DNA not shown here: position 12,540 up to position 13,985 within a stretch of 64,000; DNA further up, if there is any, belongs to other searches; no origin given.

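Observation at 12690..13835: Secreted Sel1-repeat protein encoded on the opposite strand inside the replication module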

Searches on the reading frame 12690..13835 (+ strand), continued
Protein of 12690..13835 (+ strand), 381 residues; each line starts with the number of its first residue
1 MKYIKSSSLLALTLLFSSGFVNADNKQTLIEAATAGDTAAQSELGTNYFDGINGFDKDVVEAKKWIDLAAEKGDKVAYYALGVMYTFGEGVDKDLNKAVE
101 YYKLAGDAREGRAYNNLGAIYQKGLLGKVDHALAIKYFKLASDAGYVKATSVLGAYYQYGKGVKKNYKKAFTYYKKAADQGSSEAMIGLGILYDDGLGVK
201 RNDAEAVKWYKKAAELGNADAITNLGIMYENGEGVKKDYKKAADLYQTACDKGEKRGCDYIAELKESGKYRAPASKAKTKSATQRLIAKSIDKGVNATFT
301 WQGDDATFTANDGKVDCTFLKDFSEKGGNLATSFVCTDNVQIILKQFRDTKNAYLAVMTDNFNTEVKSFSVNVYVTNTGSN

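Call 26: search_solved_structures(query=window:12690-13832:+, max_evalue=0.001, show_alignments=1)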
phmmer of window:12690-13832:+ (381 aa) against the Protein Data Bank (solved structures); distinct sequences matched with E-value up to 0.001: 36.
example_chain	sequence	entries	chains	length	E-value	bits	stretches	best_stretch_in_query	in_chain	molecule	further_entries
6ok3_A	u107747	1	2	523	3e-90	306.3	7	130-257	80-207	Sel1 repeat protein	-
4bwr_A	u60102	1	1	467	5.1e-65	223.3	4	26-254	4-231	PROTEIN CORRESPONDING TO LOCUS C5321 FROM CFT073 E.COLI STRAIN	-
6deh_A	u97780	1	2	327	6.1e-56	193.4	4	170-246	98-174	TPR repeat protein, protein-protein interaction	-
9og0_C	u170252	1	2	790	8.9e-51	176.4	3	64-254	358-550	Protein sel-1 homolog 1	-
9uav_C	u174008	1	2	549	1.7e-50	175.5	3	64-254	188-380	Protein sel-1 homolog 1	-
8ket_C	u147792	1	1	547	1.7e-50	175.5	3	64-254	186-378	Protein sel-1 homolog 1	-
8kes_D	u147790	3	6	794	9.9e-50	173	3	65-254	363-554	Protein sel-1 homolog 1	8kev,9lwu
8sxq_A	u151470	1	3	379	2.5e-48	168.4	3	130-241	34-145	SEL-1 repeat protein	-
1ouv_A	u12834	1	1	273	2.7e-38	135.4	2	80-265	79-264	conserved hypothetical secreted protein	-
6ork_A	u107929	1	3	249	1.3e-37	133.1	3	137-253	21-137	Sel1 repeat protein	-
6ur7_A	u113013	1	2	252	6.9e-34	120.9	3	157-242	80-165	Sel1 repeat family protein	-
6onw_A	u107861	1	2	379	1.7e-28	103.1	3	143-253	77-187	Sel1 repeat protein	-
5b26_A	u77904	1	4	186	5.4e-27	98.2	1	67-236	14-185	Protein sel-1 homolog 1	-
8d9x_A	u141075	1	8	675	1.7e-17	67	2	133-232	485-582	Maltodextrin-binding protein,DAP3-binding cell death enhancer 1 short form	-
1klx_A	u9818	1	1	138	3.6e-17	65.9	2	160-264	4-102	Cysteine Rich Protein B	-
5jkp_A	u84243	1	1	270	1.3e-12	50.8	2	136-229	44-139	Uncharacterized protein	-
5jjo_A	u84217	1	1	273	9.6e-11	44.7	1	138-230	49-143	Uncharacterized protein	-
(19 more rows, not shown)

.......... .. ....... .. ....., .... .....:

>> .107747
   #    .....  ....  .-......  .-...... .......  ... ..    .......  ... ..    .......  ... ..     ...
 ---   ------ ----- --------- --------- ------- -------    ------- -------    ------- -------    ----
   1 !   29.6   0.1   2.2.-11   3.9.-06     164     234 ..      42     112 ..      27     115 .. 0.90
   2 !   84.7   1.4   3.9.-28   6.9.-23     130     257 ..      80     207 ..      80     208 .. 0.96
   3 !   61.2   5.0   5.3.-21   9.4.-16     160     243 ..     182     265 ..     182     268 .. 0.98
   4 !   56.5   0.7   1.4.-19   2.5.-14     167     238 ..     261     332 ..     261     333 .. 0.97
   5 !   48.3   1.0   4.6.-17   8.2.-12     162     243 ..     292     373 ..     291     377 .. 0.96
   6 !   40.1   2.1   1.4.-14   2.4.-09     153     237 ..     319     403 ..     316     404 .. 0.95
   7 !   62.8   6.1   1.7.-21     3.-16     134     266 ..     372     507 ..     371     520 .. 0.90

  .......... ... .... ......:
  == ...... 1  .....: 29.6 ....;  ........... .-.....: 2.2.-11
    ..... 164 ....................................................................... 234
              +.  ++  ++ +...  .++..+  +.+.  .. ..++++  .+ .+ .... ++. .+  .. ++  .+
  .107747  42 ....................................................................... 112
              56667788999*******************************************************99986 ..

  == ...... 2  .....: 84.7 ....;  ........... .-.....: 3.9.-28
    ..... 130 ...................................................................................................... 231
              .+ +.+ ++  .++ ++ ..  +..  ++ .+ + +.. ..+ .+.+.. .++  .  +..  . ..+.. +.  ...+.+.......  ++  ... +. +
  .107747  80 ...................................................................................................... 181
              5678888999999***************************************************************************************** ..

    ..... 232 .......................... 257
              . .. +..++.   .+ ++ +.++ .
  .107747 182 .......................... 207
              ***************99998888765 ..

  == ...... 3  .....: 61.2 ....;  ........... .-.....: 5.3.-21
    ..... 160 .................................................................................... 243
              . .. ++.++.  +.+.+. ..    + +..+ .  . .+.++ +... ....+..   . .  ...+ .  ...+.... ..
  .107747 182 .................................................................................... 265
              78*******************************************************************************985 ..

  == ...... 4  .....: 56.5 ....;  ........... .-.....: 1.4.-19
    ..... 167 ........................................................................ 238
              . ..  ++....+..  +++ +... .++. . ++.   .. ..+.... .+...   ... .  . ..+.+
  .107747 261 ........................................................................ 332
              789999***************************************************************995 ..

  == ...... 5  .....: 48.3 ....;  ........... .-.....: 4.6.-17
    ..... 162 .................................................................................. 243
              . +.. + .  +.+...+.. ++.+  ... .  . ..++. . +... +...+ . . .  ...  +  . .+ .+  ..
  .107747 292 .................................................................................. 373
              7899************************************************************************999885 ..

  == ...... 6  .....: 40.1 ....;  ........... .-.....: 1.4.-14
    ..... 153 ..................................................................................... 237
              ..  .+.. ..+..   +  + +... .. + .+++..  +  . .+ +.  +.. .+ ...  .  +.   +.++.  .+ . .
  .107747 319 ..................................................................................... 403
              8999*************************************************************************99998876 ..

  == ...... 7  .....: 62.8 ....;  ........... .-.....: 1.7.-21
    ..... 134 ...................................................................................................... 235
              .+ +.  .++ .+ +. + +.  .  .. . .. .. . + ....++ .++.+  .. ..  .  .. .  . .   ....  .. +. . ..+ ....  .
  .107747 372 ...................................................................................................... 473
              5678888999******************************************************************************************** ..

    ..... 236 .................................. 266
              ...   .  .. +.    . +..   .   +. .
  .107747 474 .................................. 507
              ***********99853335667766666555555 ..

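Call 31: find_encoding_contigs(protein=P0006, flank=6000, max_places=3)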
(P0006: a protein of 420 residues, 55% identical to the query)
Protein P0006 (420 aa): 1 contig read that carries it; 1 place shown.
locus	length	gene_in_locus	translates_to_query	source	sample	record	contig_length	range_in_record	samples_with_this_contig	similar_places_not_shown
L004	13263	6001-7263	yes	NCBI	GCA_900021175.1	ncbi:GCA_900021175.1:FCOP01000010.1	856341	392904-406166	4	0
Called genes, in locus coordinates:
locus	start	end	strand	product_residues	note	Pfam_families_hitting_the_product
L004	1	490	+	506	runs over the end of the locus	PF00989:PAS (weak), PF13426:PAS_9, PF08447:PAS_3, PF00015:MCPsignal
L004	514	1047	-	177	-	PF03551:PadR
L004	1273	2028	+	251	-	PF08021:FAD_binding_9, PF04954:SIP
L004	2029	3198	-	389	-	-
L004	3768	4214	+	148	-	-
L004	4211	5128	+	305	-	PF13332:Fil_haemagg_2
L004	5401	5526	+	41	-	-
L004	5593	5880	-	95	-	-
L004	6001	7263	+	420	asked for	PF08238:Sel1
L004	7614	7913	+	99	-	-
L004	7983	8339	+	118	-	-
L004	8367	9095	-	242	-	PF08378:NERD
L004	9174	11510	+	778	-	PF13332:Fil_haemagg_2, PF04829:PT-VENN, PF21726:DUF6862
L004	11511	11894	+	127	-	-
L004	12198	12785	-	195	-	PF00665:rve, PF13683:rve_3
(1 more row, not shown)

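Call 32: find_encoding_contigs(protein=P0009, flank=6000, max_places=3)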
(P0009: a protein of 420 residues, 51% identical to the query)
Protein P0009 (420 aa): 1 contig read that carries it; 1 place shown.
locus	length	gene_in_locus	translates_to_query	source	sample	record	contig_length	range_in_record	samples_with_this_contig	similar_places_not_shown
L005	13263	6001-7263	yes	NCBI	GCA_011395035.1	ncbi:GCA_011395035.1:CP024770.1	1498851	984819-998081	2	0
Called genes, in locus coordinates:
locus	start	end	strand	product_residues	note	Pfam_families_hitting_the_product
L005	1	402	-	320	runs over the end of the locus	PF00586:AIRS, PF02769:AIRS_C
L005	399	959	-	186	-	PF00583:Acetyltransf_1 (weak), PF21926:FeeM (faint)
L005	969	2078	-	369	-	PF04055:Radical_SAM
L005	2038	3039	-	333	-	PF00795:CN_hydrolase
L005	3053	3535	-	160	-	-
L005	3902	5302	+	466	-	PF00392:GntR, PF00155:Aminotran_1_2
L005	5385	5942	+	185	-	-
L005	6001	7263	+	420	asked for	PF08238:Sel1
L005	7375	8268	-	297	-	PF00126:HTH_1, PF03466:LysR_substrate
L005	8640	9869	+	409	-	PF00083:Sugar_tr, PF07690:MFS_1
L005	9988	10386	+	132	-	PF12852:Cupin_6 (weak), PF00190:Cupin_1 (weak), PF07883:Cupin_2, PF02311:AraC_binding (weak), PF03079:ARD (weak)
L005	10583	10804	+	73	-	-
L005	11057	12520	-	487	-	-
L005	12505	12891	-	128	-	-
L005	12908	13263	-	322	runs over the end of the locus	-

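Call 33: find_encoding_contigs(protein=P0012, flank=6000, max_places=3)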
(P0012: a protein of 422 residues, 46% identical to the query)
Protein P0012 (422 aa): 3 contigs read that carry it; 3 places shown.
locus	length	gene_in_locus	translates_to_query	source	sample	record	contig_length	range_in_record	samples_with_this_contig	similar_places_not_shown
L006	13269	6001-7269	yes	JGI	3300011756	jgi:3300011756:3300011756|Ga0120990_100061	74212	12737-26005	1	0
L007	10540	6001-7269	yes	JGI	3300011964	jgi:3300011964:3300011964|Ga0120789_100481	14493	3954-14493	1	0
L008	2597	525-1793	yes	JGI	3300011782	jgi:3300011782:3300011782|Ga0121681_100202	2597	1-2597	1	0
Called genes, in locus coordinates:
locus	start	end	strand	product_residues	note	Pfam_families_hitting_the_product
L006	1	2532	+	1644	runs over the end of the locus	PF24801:FNIII-A_GpJ, PF00041:fn3 (faint), PF09327:Phage_Tail_Tip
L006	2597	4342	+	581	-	-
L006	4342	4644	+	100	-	-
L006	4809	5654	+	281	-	PF13884:Peptidase_S74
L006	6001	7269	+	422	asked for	PF08238:Sel1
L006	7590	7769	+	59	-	-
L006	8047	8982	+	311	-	-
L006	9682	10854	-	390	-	PF00155:Aminotran_1_2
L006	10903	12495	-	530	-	PF02378:PTS_EIIC, PF00367:PTS_EIIB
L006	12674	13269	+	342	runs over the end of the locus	PF00356:LacI, PF00532:Peripla_BP_1, PF13407:Peripla_BP_4, PF13377:Peripla_BP_3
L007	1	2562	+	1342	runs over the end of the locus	PF09327:Phage_Tail_Tip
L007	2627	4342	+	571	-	-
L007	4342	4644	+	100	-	-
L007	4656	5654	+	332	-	PF13884:Peptidase_S74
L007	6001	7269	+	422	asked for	PF08238:Sel1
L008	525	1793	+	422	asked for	PF08238:Sel1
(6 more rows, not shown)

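Call 34: predict_structure(alignment_id=A1)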
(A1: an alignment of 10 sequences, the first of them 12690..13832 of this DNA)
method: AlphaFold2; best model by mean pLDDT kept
length: 381 residues; sequences in the alignment: 10
mean_pLDDT: 76.6   pTM: 0.63
mean pLDDT of the five models: 76.6, 75.9, 75.6, 74.2, 71.9
residues with pLDDT >= 90: 192; 70-90: 48; 50-70: 70; < 50: 71
segments of 3 or more residues with pLDDT < 50: 1-21, 273-285, 328-330, 347-352, 359-381
pLDDT, mean of each block of 10 residues (from residue 1): 31 30 74 96 96 93 98 97 96 97 95 96 94 97 96 96 94 97 96 93 96 94 90 81 87 85 67 41 48 57 61 57 48 56 52 50 43 39 27
secondary structure, 60 per line:
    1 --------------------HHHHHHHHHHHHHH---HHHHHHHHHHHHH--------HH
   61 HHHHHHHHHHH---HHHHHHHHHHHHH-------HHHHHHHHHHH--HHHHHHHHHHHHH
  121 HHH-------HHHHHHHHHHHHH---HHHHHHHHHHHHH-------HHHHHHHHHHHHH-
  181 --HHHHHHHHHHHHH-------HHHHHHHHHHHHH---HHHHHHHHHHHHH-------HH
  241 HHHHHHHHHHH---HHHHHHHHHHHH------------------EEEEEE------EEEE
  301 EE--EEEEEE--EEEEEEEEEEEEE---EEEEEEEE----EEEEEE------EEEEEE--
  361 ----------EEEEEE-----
elements in order: H21-34 H38-50 H59-71 H75-87 H95-105 H108-123 H131-143 H147-159 H167-179 H183-195 H203-215 H219-231 H239-251 H255-266 E285-290 E297-302 E305-310 E313-325 E329-336 E341-346 E353-358 E371-376

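Call 81: find_encoding_contigs(protein=P0008, flank=6000, max_places=3)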
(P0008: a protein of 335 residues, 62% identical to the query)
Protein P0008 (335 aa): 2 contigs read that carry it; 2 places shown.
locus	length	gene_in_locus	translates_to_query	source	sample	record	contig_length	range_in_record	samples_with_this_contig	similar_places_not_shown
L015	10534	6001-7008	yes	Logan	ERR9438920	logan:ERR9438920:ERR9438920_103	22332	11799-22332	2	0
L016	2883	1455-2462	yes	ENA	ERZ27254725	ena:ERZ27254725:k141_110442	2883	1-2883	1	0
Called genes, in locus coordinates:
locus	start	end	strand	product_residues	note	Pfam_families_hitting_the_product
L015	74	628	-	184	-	-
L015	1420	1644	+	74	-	-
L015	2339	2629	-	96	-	-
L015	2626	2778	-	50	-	-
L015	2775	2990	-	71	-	-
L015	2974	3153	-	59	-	-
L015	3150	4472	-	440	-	PF01068:DNA_ligase_A_M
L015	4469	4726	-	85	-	-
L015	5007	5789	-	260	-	-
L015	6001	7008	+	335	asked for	PF08238:Sel1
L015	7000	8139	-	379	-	PF08275:DNAG_N (faint)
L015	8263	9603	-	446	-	PF13481:AAA_25, PF03796:DnaB_C, PF06745:ATPase (weak)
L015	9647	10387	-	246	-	-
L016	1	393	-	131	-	?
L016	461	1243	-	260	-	-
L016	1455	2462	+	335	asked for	PF08238:Sel1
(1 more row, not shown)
